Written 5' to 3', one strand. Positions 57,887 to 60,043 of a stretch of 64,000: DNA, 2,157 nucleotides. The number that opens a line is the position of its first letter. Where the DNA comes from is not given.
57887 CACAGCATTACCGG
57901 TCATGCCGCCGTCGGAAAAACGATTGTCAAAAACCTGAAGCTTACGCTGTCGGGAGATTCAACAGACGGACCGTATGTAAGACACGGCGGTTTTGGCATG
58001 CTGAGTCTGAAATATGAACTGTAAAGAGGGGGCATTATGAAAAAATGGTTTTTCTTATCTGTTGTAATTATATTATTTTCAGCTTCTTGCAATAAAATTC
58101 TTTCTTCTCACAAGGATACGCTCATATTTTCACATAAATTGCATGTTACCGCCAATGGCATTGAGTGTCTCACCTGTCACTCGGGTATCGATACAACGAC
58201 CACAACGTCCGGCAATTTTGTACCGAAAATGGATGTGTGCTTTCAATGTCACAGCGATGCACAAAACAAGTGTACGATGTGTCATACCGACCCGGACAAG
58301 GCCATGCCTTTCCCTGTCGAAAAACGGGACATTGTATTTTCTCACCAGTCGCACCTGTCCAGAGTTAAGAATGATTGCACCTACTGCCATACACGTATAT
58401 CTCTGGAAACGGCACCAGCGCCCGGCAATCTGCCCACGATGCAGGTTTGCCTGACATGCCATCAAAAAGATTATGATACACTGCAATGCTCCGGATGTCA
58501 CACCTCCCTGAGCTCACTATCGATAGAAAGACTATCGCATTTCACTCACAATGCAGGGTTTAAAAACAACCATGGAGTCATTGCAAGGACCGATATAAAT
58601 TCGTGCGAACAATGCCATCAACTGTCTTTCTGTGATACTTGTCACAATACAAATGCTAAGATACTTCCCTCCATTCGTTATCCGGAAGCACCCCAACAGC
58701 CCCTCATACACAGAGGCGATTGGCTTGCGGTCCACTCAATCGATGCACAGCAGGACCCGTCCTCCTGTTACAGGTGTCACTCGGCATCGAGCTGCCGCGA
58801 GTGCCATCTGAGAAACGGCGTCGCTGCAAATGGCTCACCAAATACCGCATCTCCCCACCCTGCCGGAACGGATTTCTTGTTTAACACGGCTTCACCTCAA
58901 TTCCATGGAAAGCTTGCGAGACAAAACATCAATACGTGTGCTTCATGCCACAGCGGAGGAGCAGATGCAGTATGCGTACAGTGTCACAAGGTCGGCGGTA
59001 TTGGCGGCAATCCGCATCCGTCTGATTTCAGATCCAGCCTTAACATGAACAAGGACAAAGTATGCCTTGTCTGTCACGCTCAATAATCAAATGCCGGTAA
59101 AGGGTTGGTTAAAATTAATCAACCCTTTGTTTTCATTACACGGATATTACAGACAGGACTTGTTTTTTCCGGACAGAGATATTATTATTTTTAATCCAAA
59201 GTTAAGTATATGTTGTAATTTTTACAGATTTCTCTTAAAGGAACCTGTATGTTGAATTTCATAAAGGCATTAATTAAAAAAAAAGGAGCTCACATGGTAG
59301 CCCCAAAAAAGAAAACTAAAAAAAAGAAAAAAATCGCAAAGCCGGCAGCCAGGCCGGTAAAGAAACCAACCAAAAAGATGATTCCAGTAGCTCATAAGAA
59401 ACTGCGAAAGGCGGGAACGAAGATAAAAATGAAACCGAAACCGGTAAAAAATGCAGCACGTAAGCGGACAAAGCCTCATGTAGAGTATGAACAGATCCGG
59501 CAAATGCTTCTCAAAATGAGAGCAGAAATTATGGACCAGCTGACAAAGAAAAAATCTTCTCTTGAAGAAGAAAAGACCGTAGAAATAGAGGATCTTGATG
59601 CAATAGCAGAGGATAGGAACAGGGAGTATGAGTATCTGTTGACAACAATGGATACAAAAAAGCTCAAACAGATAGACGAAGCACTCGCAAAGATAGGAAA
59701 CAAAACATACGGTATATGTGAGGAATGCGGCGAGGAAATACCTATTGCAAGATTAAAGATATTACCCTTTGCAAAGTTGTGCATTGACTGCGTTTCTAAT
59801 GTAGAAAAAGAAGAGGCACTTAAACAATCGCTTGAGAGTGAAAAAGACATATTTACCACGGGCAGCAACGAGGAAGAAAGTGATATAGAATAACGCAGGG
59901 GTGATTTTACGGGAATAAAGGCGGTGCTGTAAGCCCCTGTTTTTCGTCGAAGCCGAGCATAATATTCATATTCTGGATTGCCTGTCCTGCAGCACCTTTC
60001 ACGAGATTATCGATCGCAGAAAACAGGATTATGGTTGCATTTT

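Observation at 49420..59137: The pilB-pilT-pilC-pilS-pilR cluster is followed by a beta-barrel plus 13-heme lipoprotein cytochrome pair instead of a pilin gene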

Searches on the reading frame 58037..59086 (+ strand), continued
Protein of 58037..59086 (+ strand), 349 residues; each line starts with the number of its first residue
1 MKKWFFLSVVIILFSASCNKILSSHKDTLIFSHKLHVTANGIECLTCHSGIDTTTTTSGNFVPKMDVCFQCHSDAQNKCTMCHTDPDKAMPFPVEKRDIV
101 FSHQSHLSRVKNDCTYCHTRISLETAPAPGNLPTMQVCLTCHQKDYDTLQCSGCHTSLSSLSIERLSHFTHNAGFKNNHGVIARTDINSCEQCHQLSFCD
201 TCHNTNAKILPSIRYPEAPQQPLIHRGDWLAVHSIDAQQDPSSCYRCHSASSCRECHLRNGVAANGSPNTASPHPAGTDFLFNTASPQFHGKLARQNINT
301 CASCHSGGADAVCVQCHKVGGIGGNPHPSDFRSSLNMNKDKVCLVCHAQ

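Call 83: search_protein_families(library=ncbifam, max_evalue=1e-10, proteins=[L027:1942-5022:+, L027:5035-5859:+, L006:12346-14847:+, L006:14867-15563:+, L026:10867-11490:+])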
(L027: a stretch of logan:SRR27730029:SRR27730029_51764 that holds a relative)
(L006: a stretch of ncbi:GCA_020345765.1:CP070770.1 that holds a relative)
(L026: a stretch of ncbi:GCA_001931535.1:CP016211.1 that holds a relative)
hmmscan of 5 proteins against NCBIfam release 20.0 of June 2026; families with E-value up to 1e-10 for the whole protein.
L027:1942-5022:+ (1026 aa): 21 families
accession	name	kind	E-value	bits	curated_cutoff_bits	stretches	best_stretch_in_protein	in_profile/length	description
TIGR01553.1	formate-DH-alph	equivalog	0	1282.6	814.2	1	2-1025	1-1009/1009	formate dehydrogenase-N subunit alpha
NF041513.1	formate_DH_Act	exception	4e-287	955.3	1400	2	352-1024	372-1047/1067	formate dehydrogenase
TIGR01591.1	Fdh-alpha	equivalog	1.3e-119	400.3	666.25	4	54-310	1-239/672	formate dehydrogenase subunit alpha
NF047855.1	AssmNtatRedNasC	equivalog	1.5e-75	254.8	1100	2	49-311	18-265/708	assimilatory nitrate reductase catalytic subunit NasC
NF010055.0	PRK13532.1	equivalog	3.8e-59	200.8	904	1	1-478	1-436/830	nitrate reductase catalytic subunit NapA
TIGR01706.1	NAPA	equivalog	2.9e-57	194.6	930.55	1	2-477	1-435/830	periplasmic nitrate reductase subunit alpha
TIGR01701.1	Fdhalpha-like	subfamily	8.1e-41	140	582.15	1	109-461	98-398/744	FdhF/YdeP family oxidoreductase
NF041323.1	Nitr_red_NasA_Halo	equivalog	1.1e-38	133.3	1000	1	59-310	3-237/673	assimilatory nitrate reductase NasA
TIGR03479.1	DMSO_red_II_alp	subfamily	9.9e-36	123.1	984.75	2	85-315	95-313/913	molybdopterin-dependent oxidoreductase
NF012032.0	PRK15488.1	equivalog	6e-35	120.4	694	1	1-310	1-282/759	thiosulfate reductase PhsA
TIGR02166.1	dmsA_ynfE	subfamily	2.9e-27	95.1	777.7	1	3-309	1-299/794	DMSO/selenate family reductase complex A subunit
TIGR02693.1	arsenite_ox_L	equivalog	3.1e-24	85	359.05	0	67-454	69-419/806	arsenate reductase (azurin) large subunit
NF041783.2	mnquin_red_QrcB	equivalog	9.1e-22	77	440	1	47-300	46-283/695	menaquinone reductase molybdopterin-binding-like subunit QrcB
NF041885.1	selenate_YnfE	exception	1.1e-21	76.4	1675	1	53-308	47-305/805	selenate/tellurate reductase subunit YnfE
TIGR01973.1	NuoG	equivalog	2.4e-20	72.9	470.05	1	51-287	214-424/606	NADH-quinone oxidoreductase subunit NuoG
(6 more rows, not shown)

L027:5035-5859:+ (274 aa): 14 families
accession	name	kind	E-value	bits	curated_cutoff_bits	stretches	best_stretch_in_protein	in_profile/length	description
TIGR01582.1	FDH-beta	equivalog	6.1e-49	166.6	334.7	1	2-207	20-224/283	formate dehydrogenase subunit beta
NF045715.1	sulf_resp_HmcB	equivalog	1.3e-33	116.4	420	1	4-193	37-221/307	sulfate respiration complex iron-sulfur protein HmcB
NF008134.0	PRK10882.1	equivalog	4.9e-33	114.6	263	1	5-214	40-255/329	hydrogenase 2 operon protein HybA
TIGR02951.1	DMSO_dmsB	equivalog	1.3e-21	77.3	214.1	1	7-170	5-154/161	DMSO/selenate family reductase complex B subunit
TIGR03149.1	cyt_nit_nrfC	equivalog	1.1e-17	64.2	377.6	1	5-182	40-197/225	cytochrome c nitrite reductase Fe-S protein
TIGR03478.1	DMSO_red_II_bet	subfamily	8.6e-17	61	480.7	1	64-212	121-262/321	DMSO reductase family type II enzyme, iron-sulfur subunit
NF038355.1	FDH3_beta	equivalog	2.1e-16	60.5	240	0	73-143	53-121/180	formate dehydrogenase FDH3 subunit beta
NF045797.1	DsrO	equivalog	4.5e-15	55.7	200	1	70-172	99-205/235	sulfate reduction electron transfer complex DsrMKJOP subunit DsrO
NF011569.0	PRK14993.1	equivalog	9.5e-15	54.7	416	1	4-189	44-212/244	tetrathionate reductase subunit TtrB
NF009451.0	PRK12809.1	equivalog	3.3e-14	52.1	1154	1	4-197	3-167/639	formate-dependent uric acid utilization protein YgfT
NF041715.1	arsenate_red_ArrB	equivalog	8.1e-13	48.4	450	0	6-122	5-103/233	arsenate respiratory reductase iron-sulfur subunit ArrB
NF009408.0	PRK12769.1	equivalog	9.5e-13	47.1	1003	1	4-179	3-157/659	formate-dependent uric acid utilization protein AegA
NF007382.0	PRK09898.1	equivalog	2.2e-11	43.7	213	0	60-167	111-201/208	ferredoxin-like protein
NF042979.1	EthbenzDh_ebdB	equivalog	4e-11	42.4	740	0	44-211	126-283/354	ethylbenzene dehydrogenase subunit beta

L006:12346-14847:+ (833 aa): 17 families
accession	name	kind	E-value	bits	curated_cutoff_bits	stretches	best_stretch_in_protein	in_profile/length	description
TIGR01553.1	formate-DH-alph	equivalog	3.9e-303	1008.1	814.2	1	1-832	196-1009/1009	formate dehydrogenase-N subunit alpha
NF041513.1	formate_DH_Act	exception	1.7e-234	781.1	1400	2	161-830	383-1046/1067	formate dehydrogenase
TIGR01591.1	Fdh-alpha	equivalog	1.8e-84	284.1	666.25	4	1-113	130-241/672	formate dehydrogenase subunit alpha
NF047855.1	AssmNtatRedNasC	equivalog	3.9e-56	190.7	1100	3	5-120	158-273/708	assimilatory nitrate reductase catalytic subunit NasC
NF010055.0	PRK13532.1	equivalog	9.3e-37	126.7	904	1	3-260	183-419/830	nitrate reductase catalytic subunit NapA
TIGR01706.1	NAPA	equivalog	2e-35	122.3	930.55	1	3-268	183-428/830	periplasmic nitrate reductase subunit alpha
TIGR01701.1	Fdhalpha-like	subfamily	8.1e-32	110.2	582.15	1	1-260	173-399/744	FdhF/YdeP family oxidoreductase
NF041323.1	Nitr_red_NasA_Halo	equivalog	1.2e-26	93.5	1000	1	2-119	128-245/673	assimilatory nitrate reductase NasA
TIGR03479.1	DMSO_red_II_alp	subfamily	5.5e-24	84.3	984.75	0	12-126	210-323/913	molybdopterin-dependent oxidoreductase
TIGR02166.1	dmsA_ynfE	subfamily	7.9e-24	83.7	777.7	0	12-110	197-299/794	DMSO/selenate family reductase complex A subunit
NF007406.0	PRK09939.1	equivalog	8.4e-21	73.8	1473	1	175-259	331-411/759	acid resistance putative oxidoreductase YdeP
NF012032.0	PRK15488.1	equivalog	3e-20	71.8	694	1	22-113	192-284/759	thiosulfate reductase PhsA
NF041885.1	selenate_YnfE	exception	3.3e-17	61.6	1675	0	18-110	210-306/805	selenate/tellurate reductase subunit YnfE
TIGR02693.1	arsenite_ox_L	equivalog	4.9e-17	61.2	359.05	0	428-497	525-594/806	arsenate reductase (azurin) large subunit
NF011566.1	PRK14990.1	exception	4.8e-16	57.9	1600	0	6-109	211-318/814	dimethylsulfoxide reductase subunit A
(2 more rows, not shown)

L006:14867-15563:+ (232 aa): 15 families
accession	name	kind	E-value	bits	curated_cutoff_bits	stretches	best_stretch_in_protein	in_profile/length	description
TIGR01582.1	FDH-beta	equivalog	5.2e-53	180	334.7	1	3-206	21-207/283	formate dehydrogenase subunit beta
NF008134.0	PRK10882.1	equivalog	6.7e-38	130.5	263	1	5-212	40-241/329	hydrogenase 2 operon protein HybA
NF045715.1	sulf_resp_HmcB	equivalog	6.3e-32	110.9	420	1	4-189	37-214/307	sulfate respiration complex iron-sulfur protein HmcB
TIGR02951.1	DMSO_dmsB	equivalog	2.5e-24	86.1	214.1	1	7-176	5-156/161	DMSO/selenate family reductase complex B subunit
TIGR03149.1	cyt_nit_nrfC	equivalog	1.3e-18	67.2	377.6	1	67-186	78-197/225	cytochrome c nitrite reductase Fe-S protein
TIGR03478.1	DMSO_red_II_bet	subfamily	1.6e-17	63.4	480.7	1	81-178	129-225/321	DMSO reductase family type II enzyme, iron-sulfur subunit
NF011569.0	PRK14993.1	equivalog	4.2e-17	62.4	416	1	81-191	98-206/244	tetrathionate reductase subunit TtrB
NF038355.1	FDH3_beta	equivalog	9.1e-15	55.2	240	0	56-151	27-118/180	formate dehydrogenase FDH3 subunit beta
NF042979.1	EthbenzDh_ebdB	equivalog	1e-14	54.2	740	1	81-192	151-261/354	ethylbenzene dehydrogenase subunit beta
NF041715.1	arsenate_red_ArrB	equivalog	8.2e-13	48.4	450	0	6-134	5-106/233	arsenate respiratory reductase iron-sulfur subunit ArrB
NF045797.1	DsrO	equivalog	1.6e-12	47.3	200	0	82-186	102-215/235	sulfate reduction electron transfer complex DsrMKJOP subunit DsrO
NF007382.0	PRK09898.1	equivalog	5.3e-12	45.7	213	1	4-171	58-201/208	ferredoxin-like protein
NF009451.0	PRK12809.1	equivalog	5.7e-12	44.7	1154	1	82-186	55-152/639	formate-dependent uric acid utilization protein YgfT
TIGR01660.1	narH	equivalog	5.9e-12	44.8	524.05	1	82-171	182-269/492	nitrate reductase subunit beta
NF009408.0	PRK12769.1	equivalog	9.5e-12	43.8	1003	1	82-187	55-161/659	formate-dependent uric acid utilization protein AegA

L026:10867-11490:+ (207 aa): 0 families

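Call 84: predict_structure(alignment_id=A4)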
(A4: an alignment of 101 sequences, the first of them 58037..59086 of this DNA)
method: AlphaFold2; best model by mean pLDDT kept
length: 349 residues; sequences in the alignment: 101
mean_pLDDT: 78.7   pTM: 0.57
mean pLDDT of the five models: 78.7, 78.4, 77.7, 74.0, 73.9
residues with pLDDT >= 90: 96; 70-90: 155; 50-70: 98; < 50: 0
segments of 3 or more residues with pLDDT < 50: none
pLDDT, mean of each block of 10 residues (from residue 1): 89 85 82 95 94 89 92 93 93 81 94 93 85 86 88 86 71 75 84 80 65 58 61 71 73 77 63 57 61 63 58 72 75 88 78
secondary structure, 60 per line:
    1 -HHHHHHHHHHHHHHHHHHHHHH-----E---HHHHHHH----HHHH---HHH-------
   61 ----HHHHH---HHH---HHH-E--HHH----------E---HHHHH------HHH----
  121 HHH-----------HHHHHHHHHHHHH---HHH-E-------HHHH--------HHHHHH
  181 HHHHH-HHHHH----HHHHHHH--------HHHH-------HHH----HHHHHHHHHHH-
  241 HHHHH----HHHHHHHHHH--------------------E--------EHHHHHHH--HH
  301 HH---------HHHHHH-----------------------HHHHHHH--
elements in order: H2-23 H33-39 H44-47 H65-69 H103-107 H135-147 H163-166 H175-185 H187-191 H196-202 H211-214 H229-239 H241-245 H250-259 H290-296 H299-302 H312-317 H341-347

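Call 93: fold_search(model_id=the predicted structure, library=pdb)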
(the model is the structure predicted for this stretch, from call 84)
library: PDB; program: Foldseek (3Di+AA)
matches with E <= 10: 4; with E <= 0.001: 1
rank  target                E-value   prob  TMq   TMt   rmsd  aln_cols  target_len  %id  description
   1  6btm_A                4.7e-04  1.00  0.23  0.34  14.0       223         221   18  Structure of Alternative Complex III from Flavobacterium johnsoniae (Wild Type) (released 2018-05-09)
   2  8k9e_A                3.9e-03  1.00  0.23  0.34  10.8       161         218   21  Cryo-EM structure of the photosynthetic alternative complex III from Chloroflexus aurantiacus at 3.3 angstrom (released 2024-03-06)
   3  6f0k_A                4.9e-03  1.00  0.24  0.37  11.2       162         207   23  Alternative complex III (released 2018-05-09)
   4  6lod_A                1.1e-02  1.00  0.22  0.32   9.9       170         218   22  Cryo-EM structure of the air-oxidized photosynthetic alternative complex III from Roseiflexus castenholzii (released 2020-11-04)

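Call 94: search_solved_structures(query=A4, max_evalue=0.01)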
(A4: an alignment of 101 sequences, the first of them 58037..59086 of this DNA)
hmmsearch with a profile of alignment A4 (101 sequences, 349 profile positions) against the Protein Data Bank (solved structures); distinct sequences matched with E-value up to 0.01: 51.
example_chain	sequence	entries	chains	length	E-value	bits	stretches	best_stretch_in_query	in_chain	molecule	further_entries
3ov0_A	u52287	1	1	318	4.3e-28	101.6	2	27-164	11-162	Cytochrome c family protein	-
8k9e_A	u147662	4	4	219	1.2e-16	64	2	99-151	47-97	Cytochrome c7-like domain-containing protein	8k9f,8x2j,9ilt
3ouq_A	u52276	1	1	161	5.4e-16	61.8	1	27-161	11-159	Cytochrome c family protein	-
6lod_A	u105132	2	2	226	7.6e-13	51.4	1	34-154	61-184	MULTIHEME_CYTC domain-containing protein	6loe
6f0k_A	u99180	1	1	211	1.6e-12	50.4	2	27-122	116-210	Cytochrome c family protein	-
6btm_A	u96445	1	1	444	1.7e-11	46.9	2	29-93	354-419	Alternative Complex III subunit A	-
8qbz_A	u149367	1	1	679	2.2e-09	40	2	35-204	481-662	Extracellular iron oxide respiratory system surface decaheme cytochrome c component MtrC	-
7qth_A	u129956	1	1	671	2.8e-09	39.7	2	35-203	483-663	Extracellular iron oxide respiratory system surface decaheme cytochrome c component MtrC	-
8qbq_A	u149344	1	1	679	3.3e-09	39.4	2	35-204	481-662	Extracellular iron oxide respiratory system surface decaheme cytochrome c component MtrC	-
8qc9_A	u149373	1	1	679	4.5e-09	39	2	35-204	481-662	Extracellular iron oxide respiratory system surface decaheme cytochrome c component MtrC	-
6r2q_A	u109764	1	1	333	6.3e-09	38.5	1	32-202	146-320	Cystathionine beta-synthase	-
7o7g_A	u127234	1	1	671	1.6e-08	37.2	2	35-203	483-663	Extracellular iron oxide respiratory system surface decaheme cytochrome c component MtrC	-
3sj4_X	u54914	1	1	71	4.6e-07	32.4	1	27-88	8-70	CYTOCHROME C7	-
2e84_A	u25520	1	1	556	5.5e-07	32.1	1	30-170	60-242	High-molecular-weight cytochrome c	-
3sel_X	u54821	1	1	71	5.5e-07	32.1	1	27-88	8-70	CYTOCHROME C7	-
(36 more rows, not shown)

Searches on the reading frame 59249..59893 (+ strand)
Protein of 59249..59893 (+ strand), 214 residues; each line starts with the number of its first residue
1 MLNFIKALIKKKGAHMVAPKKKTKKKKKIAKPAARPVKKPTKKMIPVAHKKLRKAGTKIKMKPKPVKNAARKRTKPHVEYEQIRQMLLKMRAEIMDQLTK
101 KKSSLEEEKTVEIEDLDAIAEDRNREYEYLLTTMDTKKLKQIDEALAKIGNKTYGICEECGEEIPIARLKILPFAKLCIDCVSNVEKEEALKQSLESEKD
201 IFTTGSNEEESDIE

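Call 3: search_protein_families(library=pfam, proteins=[window:59249-59893:+], max_evalue=0.01)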
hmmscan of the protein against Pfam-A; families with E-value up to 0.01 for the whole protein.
window:59249-59893:+ (214 aa): 1 family
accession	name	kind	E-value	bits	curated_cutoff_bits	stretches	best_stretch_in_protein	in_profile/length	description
PF01258.23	zf-dskA_traR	-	2.6e-14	53.3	24.9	1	153-181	2-30/36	Prokaryotic dksA/traR C4-type zinc finger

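Call 4: search_protein_families(library=ncbifam, proteins=[window:59249-59893:+], max_evalue=0.01)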
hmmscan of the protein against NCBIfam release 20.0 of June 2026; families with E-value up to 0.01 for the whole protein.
window:59249-59893:+ (214 aa): 7 families
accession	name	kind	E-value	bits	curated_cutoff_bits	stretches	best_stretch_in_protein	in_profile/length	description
NF033459.1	DksA_like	equivalog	2.5e-24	85.7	105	1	79-188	2-112/113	RNA polymerase-binding protein DksA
TIGR02420.1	dksA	equivalog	1.3e-20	73.8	115.5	1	80-181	6-107/110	RNA polymerase-binding protein DksA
TIGR02890.1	bacill_yteA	subfamily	4.4e-19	69.1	134.4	1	80-189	3-121/159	regulatory protein, yteA family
NF008045.0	PRK10778.1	equivalog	4.7e-13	49.6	289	1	79-188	36-145/151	RNA polymerase-binding protein DksA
TIGR02419.1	C4_traR_proteo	subfamily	2.3e-11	44.1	59.7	1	149-186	27-64/64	phage/conjugal plasmid C-4 type zinc finger protein, TraR family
NF008243.0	PRK11019.1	equivalog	6.8e-08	32.8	96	1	151-192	33-74/88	DksA/TraR family C4-type zinc finger protein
NF010268.0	PRK13715.1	equivalog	6.7e-07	29.2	108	1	149-189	30-69/73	conjugal transfer protein TraR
